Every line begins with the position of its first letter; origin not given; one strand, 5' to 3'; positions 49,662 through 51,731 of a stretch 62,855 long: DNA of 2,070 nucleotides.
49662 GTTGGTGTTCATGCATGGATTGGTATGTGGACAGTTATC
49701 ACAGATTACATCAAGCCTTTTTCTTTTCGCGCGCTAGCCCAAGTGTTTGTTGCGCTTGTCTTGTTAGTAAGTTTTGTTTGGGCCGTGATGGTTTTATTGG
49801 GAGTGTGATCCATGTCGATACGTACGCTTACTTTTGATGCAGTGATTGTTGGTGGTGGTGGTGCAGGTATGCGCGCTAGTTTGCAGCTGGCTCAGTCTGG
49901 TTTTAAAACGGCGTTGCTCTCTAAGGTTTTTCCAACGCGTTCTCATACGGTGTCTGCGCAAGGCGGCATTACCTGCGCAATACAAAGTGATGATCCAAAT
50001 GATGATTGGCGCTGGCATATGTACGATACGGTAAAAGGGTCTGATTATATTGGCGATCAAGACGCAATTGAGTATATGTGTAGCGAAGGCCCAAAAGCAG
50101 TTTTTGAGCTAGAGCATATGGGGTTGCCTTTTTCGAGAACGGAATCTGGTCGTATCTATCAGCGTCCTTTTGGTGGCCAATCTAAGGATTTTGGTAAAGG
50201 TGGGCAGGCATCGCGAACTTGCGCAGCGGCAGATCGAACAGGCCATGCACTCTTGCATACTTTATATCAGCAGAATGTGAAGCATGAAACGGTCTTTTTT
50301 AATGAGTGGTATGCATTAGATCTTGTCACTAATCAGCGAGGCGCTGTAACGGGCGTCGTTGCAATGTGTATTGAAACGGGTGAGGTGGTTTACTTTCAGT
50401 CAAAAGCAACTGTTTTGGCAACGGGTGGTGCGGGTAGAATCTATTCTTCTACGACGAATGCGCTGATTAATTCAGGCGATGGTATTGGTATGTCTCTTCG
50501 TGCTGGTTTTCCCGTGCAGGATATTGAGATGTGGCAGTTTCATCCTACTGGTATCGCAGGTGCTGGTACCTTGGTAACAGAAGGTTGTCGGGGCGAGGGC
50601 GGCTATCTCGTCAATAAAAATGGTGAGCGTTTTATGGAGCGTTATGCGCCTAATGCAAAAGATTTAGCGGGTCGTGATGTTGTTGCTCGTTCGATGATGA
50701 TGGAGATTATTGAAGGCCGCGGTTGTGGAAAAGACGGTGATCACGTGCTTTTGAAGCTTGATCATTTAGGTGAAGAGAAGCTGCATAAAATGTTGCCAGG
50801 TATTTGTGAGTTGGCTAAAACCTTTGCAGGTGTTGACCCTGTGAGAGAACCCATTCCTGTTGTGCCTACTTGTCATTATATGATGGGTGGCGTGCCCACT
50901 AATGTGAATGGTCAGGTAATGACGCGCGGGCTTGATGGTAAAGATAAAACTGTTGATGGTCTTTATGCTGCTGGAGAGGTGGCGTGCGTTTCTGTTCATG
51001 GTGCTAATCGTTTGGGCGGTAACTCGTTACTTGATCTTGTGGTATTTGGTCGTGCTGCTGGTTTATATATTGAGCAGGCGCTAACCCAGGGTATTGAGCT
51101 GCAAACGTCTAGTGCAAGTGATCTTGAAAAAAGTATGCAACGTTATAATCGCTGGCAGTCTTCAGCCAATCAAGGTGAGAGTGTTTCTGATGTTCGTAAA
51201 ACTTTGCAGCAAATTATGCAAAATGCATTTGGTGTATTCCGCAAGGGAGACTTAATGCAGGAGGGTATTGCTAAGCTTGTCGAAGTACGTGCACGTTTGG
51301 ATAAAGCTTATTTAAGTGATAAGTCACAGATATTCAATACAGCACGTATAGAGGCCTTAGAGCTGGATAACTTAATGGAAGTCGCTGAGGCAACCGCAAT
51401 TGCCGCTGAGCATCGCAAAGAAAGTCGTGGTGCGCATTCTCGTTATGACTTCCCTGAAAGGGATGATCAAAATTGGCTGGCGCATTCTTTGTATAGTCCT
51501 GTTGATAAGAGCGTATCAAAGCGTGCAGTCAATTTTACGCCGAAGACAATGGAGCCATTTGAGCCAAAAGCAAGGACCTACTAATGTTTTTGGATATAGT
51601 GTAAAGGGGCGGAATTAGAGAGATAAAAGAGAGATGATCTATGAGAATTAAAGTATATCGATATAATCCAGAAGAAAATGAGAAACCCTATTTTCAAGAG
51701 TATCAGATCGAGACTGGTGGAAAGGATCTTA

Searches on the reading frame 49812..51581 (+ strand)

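Call 71: search_protein_families(library=pfam, proteins=[window:49812-51581:+], max_evalue=0.00001)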
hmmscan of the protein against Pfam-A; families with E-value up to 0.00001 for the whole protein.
window:49812-51581:+ (590 aa): 3 families
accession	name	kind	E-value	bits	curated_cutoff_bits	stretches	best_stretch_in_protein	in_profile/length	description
PF00890.30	FAD_binding_2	-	2e-121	406.5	20.4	1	9-406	1-414/414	FAD binding domain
PF02910.25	Succ_DH_flav_C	-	2.9e-42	144.1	20.8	1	462-590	1-130/130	Fumarate reductase flavoprotein C-term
PF01266.30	DAO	-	5.1e-06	26.7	27.9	1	9-233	1-213/353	FAD dependent oxidoreductase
